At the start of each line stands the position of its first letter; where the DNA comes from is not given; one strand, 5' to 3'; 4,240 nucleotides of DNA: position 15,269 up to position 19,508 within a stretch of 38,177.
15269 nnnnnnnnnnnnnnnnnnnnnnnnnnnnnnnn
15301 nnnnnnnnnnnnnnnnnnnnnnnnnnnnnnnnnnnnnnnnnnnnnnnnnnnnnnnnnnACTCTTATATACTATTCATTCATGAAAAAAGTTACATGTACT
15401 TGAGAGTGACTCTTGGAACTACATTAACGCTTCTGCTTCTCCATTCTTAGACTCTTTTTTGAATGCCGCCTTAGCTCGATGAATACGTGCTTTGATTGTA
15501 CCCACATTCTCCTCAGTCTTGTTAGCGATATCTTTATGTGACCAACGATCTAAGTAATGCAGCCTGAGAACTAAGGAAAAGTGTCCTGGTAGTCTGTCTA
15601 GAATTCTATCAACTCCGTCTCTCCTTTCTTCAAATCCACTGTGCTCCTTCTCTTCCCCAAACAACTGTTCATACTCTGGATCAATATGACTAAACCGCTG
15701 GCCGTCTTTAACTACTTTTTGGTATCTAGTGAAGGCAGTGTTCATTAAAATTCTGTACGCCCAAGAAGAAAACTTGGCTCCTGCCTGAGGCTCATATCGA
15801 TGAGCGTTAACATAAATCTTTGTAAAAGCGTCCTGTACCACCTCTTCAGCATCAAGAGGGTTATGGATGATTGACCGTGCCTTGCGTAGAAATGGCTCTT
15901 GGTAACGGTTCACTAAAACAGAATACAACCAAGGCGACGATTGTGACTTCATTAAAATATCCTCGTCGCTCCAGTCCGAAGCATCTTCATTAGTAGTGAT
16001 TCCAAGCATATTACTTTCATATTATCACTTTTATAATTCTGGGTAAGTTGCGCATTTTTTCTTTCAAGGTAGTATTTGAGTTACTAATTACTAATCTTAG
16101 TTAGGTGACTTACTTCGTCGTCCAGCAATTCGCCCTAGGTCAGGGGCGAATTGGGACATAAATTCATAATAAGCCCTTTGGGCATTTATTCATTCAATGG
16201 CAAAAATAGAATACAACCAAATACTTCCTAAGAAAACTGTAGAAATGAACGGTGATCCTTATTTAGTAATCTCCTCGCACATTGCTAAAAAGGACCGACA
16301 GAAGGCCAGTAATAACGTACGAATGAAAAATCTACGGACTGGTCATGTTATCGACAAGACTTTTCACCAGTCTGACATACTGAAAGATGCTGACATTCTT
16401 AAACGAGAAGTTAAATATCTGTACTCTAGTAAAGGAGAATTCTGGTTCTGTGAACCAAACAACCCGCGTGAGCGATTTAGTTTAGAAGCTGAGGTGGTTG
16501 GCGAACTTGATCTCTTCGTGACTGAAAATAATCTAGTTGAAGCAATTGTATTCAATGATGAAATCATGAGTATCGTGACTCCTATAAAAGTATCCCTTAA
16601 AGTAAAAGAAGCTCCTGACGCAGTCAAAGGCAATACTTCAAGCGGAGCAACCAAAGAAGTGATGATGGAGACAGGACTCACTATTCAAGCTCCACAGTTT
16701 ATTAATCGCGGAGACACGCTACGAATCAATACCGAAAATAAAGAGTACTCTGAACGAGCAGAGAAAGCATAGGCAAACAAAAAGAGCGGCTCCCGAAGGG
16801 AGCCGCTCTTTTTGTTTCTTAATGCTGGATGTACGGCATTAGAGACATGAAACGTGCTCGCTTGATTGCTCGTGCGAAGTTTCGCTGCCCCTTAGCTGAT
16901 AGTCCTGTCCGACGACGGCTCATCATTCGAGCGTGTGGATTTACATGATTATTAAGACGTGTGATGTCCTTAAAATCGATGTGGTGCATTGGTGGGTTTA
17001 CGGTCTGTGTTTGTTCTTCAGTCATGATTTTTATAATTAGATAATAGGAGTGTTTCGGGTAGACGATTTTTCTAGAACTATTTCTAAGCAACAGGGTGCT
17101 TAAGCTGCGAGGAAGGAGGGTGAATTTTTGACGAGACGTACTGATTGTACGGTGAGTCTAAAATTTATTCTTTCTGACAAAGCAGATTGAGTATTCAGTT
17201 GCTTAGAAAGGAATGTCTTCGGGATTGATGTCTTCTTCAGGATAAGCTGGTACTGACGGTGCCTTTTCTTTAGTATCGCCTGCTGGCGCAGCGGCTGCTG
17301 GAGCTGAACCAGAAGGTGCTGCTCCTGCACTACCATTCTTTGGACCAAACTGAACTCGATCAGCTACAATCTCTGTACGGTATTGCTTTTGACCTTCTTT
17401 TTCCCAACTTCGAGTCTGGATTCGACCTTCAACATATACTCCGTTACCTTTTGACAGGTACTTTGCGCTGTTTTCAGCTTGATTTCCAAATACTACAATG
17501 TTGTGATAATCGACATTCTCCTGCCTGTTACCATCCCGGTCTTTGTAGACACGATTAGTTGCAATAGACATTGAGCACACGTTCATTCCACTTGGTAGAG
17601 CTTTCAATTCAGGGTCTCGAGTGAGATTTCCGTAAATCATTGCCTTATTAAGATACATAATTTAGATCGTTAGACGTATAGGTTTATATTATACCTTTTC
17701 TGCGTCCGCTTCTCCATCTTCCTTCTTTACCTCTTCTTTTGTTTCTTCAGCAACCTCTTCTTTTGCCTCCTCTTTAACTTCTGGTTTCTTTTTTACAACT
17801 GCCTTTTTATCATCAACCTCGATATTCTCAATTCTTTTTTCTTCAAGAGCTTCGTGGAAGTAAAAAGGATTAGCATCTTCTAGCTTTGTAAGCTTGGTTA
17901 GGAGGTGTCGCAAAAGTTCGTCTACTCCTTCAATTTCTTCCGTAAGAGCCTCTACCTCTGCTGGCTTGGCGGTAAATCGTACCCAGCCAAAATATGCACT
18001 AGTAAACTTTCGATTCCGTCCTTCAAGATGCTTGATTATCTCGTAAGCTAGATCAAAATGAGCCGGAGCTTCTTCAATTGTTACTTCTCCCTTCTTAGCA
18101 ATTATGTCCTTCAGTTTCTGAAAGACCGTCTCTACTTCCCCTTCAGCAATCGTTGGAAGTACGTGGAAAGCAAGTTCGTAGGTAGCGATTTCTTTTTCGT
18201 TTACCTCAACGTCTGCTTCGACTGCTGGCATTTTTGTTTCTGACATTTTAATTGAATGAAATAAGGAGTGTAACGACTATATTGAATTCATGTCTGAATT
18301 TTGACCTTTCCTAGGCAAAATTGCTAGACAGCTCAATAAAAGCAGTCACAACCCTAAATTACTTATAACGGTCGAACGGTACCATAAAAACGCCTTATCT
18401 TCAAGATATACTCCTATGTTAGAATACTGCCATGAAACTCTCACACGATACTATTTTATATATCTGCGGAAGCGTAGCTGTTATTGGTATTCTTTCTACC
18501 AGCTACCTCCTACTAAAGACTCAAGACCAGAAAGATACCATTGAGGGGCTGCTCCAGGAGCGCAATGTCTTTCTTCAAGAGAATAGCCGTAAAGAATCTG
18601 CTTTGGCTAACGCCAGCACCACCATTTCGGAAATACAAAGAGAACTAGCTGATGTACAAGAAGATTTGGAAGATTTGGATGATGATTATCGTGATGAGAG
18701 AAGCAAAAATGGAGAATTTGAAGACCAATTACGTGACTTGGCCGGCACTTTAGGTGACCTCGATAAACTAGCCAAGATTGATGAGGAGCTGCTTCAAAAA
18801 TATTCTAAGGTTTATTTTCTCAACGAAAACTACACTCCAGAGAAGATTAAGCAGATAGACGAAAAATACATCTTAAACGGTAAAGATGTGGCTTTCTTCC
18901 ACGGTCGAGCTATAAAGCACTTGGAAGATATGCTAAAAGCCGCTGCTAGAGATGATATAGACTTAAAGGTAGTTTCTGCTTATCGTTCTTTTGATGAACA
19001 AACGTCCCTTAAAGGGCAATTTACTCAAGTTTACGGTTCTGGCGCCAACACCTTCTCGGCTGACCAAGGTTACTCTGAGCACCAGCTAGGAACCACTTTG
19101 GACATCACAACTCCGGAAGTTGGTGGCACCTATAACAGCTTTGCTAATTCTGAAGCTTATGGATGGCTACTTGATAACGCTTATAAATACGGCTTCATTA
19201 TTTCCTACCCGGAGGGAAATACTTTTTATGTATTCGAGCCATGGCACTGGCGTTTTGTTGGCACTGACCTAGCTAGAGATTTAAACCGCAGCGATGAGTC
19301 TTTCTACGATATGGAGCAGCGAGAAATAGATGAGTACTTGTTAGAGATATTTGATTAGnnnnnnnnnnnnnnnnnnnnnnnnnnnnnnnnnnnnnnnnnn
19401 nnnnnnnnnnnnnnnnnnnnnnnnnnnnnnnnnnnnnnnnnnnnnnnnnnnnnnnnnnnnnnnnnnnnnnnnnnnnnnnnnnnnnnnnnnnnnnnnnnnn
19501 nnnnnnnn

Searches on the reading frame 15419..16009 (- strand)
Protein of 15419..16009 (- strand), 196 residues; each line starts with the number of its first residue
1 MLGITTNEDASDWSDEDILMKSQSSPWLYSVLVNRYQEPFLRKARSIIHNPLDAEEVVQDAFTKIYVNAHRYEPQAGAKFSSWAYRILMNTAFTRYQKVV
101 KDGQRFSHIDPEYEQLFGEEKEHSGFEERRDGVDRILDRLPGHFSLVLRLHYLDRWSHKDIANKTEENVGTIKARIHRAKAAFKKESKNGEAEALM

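Call 68: search_protein_families(library=pfam, proteins=[window:15419-16009:-], max_evalue=0.001)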
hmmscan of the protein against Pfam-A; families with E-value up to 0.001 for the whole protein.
window:15419-16009:- (196 aa): 3 families
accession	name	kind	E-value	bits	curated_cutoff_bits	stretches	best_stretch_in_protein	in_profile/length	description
PF04542.20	Sigma70_r2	-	1.6e-14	53.9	24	1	32-97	1-66/71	Sigma-70 region 2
PF08281.18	Sigma70_r4_2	-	6.5e-10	38.9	25.7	1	133-182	4-53/54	Sigma-70, region 4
PF04545.22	Sigma70_r4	-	8.8e-05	22.4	24.1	1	137-179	2-44/50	Sigma-70, region 4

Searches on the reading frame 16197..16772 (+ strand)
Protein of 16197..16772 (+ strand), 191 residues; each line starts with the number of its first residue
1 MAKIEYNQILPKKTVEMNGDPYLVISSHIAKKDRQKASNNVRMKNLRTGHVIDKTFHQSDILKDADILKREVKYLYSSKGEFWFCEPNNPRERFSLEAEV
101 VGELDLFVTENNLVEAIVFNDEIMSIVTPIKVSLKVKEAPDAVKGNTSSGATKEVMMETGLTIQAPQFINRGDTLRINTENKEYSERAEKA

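Call 68: search_protein_families(library=pfam, proteins=[window:16197-16772:+], max_evalue=0.001)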
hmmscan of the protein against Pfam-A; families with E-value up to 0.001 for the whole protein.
window:16197-16772:+ (191 aa): 3 families
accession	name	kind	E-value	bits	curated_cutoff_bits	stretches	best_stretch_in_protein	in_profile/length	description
PF09285.17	Elong-fact-P_C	-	6.7e-21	74.2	25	1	132-187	1-56/56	Elongation factor P, C-terminal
PF08207.18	EFP_N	-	3.3e-11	43.5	23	1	8-61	4-57/58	Elongation factor P (EF-P) KOW-like domain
PF01132.26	EFP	-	0.00099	19.5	27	0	70-123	1-53/54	Elongation factor P (EF-P) OB domain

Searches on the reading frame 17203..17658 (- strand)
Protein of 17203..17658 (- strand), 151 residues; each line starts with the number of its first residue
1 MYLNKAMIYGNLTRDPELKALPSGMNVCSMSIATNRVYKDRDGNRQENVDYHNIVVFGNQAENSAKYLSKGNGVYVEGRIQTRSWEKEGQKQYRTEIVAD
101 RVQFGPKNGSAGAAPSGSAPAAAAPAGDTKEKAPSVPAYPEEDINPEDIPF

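Call 68: search_protein_families(library=pfam, proteins=[window:17203-17658:-], max_evalue=0.001)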
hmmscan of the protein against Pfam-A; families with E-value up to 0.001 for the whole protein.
window:17203-17658:- (151 aa): 1 family
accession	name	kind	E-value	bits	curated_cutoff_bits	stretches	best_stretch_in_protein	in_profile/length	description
PF00436.31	SSB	-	5.5e-38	129.6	26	1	3-104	1-103/104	Single-strand binding protein family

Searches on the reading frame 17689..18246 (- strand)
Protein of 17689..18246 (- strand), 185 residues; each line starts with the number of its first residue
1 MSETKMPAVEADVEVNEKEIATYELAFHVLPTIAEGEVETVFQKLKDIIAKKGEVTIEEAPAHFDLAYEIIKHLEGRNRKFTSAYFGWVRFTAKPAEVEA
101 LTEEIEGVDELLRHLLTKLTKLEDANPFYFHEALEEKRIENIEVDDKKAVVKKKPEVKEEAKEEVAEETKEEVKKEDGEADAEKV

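Call 68: search_protein_families(library=pfam, proteins=[window:17689-18246:-], max_evalue=0.001)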
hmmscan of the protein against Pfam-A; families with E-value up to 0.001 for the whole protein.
window:17689-18246:- (185 aa): 1 family
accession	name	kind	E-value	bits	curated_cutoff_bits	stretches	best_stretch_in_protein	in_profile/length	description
PF01250.22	Ribosomal_S6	-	1.1e-11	45.1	27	1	22-118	1-90/90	Ribosomal protein S6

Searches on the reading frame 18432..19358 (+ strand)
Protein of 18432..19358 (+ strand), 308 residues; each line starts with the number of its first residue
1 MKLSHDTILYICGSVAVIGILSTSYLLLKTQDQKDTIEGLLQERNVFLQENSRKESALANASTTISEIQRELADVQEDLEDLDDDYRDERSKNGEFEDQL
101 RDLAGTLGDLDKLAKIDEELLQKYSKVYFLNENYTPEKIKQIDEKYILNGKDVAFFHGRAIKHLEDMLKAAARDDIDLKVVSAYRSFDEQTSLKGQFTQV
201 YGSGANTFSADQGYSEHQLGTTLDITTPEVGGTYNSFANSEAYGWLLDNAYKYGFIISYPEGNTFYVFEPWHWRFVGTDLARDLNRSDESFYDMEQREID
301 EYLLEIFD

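Call 68: search_protein_families(library=pfam, proteins=[window:18432-19358:+], max_evalue=0.001)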
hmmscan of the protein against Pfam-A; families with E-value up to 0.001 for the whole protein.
window:18432-19358:+ (308 aa): 1 family
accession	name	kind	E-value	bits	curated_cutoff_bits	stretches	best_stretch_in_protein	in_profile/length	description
PF02557.22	VanY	-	3.2e-32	111.5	25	1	157-277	5-131/132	D-alanyl-D-alanine carboxypeptidase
